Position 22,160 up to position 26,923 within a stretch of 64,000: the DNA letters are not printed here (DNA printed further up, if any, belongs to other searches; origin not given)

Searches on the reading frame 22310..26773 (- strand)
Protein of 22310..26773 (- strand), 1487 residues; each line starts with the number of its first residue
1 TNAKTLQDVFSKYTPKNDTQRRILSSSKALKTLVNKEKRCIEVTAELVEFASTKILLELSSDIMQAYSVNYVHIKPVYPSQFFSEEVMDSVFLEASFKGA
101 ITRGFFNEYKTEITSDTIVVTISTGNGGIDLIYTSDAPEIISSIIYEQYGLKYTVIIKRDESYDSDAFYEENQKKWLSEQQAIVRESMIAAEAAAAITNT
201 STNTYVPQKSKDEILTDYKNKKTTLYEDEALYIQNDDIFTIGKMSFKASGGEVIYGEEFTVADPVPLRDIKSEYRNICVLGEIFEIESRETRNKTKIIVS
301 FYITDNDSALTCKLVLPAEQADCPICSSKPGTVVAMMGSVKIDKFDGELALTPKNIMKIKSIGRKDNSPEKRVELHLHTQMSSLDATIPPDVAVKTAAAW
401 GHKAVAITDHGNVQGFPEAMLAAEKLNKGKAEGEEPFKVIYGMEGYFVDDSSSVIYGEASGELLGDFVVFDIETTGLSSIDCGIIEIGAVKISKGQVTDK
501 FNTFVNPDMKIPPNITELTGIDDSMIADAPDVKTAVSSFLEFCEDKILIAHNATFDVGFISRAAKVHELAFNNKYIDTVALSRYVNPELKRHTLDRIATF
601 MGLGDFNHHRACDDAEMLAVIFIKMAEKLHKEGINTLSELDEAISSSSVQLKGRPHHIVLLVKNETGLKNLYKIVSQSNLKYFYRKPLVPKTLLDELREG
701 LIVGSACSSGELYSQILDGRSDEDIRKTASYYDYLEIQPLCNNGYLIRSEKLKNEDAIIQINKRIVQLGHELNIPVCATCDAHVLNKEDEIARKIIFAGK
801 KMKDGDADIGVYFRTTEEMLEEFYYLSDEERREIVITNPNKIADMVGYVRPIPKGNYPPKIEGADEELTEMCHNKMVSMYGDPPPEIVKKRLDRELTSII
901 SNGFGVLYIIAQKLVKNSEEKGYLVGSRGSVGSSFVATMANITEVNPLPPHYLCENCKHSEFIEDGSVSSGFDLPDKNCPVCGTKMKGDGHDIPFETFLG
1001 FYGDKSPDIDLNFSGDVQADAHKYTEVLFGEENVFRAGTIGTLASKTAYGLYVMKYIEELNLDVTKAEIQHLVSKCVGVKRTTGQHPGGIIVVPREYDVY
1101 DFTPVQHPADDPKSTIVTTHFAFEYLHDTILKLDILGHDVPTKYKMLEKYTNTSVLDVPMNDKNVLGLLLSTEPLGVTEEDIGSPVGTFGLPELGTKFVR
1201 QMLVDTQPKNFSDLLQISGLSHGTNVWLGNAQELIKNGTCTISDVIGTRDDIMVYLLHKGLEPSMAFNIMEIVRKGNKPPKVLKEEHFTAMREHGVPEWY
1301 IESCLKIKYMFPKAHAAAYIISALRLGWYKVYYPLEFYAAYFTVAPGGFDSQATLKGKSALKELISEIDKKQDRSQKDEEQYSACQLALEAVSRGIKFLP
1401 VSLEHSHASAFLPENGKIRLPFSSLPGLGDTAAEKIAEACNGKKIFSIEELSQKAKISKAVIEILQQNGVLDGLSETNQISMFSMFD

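Call 94: search_protein_families(library=pfam, proteins=[window:22310-26773:-], max_evalue=0.00001)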
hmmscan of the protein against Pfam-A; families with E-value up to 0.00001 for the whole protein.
window:22310-26773:- (1487 aa): 5 families
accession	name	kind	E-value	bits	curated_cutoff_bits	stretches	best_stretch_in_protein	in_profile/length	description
PF07733.18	DNA_pol3_alpha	-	1.2e-55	189.4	23.9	2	867-1048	2-143/260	Bacterial DNA polymerase III alpha NTPase domain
PF00929.31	RNase_T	-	1.7e-35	123.5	24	1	468-622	1-164/164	Exonuclease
PF02811.25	PHP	-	3.5e-29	102.7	26.4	1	374-731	1-147/164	PHP domain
PF17657.6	DNA_pol3_finger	-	3.4e-22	79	22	1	1151-1289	18-160/166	Bacterial DNA polymerase III alpha subunit finger domain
PF14579.12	HHH_6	-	5.7e-11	42.9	25.6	1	1395-1477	1-86/90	Helix-hairpin-helix motif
